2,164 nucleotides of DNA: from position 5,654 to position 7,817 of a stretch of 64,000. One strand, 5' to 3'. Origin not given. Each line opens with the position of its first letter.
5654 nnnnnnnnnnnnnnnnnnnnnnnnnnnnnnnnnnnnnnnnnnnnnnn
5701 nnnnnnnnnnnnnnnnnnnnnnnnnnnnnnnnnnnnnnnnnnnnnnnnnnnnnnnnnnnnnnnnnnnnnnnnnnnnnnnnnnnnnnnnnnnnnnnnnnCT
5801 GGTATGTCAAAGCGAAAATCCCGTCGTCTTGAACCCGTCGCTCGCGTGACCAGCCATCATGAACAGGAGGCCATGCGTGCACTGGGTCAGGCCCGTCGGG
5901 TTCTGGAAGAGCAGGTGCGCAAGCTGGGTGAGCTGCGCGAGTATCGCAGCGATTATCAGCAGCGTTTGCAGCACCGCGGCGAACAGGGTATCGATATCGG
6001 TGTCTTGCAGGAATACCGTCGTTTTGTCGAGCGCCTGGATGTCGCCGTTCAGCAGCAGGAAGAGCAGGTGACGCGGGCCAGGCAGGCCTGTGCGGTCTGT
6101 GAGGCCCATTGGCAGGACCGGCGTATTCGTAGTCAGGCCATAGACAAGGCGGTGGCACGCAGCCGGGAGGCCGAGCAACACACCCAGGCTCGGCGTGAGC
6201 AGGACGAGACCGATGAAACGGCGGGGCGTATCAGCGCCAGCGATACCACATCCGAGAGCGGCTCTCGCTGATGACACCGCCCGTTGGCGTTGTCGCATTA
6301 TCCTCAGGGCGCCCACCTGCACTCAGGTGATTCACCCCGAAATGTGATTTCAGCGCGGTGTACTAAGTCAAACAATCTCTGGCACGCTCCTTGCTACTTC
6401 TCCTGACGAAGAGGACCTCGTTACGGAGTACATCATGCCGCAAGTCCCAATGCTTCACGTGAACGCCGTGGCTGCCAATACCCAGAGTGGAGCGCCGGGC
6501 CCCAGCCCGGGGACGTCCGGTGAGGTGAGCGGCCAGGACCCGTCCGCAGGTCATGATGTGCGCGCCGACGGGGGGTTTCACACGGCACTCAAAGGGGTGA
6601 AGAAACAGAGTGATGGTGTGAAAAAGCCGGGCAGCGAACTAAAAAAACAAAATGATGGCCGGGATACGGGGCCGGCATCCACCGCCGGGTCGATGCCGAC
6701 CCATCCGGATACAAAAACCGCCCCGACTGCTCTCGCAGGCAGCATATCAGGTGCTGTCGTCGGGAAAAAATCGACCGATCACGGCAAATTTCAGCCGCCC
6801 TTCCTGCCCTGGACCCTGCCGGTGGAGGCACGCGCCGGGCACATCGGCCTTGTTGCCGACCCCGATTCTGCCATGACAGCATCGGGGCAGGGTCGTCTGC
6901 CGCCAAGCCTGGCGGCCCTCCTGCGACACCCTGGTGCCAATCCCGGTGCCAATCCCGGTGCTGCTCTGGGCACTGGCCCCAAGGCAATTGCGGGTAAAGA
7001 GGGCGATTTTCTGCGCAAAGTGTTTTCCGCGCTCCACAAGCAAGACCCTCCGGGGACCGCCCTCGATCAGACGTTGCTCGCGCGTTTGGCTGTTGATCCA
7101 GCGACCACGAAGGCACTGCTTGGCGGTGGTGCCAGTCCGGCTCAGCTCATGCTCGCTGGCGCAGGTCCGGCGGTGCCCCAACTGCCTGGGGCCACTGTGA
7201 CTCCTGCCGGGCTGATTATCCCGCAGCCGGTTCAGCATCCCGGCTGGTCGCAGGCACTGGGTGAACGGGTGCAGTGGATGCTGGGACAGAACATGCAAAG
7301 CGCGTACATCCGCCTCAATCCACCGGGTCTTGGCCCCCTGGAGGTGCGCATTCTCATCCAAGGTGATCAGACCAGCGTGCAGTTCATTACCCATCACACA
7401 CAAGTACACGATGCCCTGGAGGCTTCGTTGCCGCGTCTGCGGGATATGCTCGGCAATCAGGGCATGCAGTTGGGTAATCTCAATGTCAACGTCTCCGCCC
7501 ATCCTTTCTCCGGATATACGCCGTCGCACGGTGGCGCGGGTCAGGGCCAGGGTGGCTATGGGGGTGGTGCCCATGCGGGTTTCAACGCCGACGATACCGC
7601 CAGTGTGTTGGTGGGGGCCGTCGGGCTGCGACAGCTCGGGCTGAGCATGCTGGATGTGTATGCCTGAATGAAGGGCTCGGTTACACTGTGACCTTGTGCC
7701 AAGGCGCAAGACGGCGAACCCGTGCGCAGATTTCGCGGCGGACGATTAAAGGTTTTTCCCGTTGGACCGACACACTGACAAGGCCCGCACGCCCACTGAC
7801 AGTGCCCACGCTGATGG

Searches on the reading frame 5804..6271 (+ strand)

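Call 8: search_protein_families(library=ncbifam, proteins=[window:5804-6271:+], max_evalue=0.001)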
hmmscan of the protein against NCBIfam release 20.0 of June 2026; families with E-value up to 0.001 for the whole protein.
window:5804-6271:+ (155 aa): 1 family
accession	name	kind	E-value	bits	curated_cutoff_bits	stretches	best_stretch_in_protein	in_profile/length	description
TIGR02473.1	flagell_FliJ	equivalog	1.5e-19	70.8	50.45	1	7-141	2-136/141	flagellar export protein FliJ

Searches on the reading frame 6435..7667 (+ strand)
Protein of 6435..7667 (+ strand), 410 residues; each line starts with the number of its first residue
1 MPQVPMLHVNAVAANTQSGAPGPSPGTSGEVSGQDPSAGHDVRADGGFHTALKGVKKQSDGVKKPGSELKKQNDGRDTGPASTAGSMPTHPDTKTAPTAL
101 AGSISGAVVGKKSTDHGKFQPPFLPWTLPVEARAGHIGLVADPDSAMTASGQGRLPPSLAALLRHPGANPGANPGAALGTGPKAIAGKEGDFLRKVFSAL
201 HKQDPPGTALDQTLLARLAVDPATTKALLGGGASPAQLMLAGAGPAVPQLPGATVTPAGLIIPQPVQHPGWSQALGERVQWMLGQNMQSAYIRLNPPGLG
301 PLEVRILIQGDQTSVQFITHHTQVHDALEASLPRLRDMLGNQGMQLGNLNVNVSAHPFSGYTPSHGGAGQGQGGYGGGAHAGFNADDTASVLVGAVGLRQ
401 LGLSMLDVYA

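Call 8: search_protein_families(library=ncbifam, proteins=[window:6435-7667:+], max_evalue=0.001)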
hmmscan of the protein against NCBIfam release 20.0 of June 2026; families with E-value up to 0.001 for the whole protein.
window:6435-7667:+ (410 aa): 1 family
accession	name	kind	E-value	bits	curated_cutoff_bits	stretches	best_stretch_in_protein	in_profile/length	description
NF007514.1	PRK10118.1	equivalog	6e-18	65.6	396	1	243-388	247-387/410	flagellar hook length control protein FliK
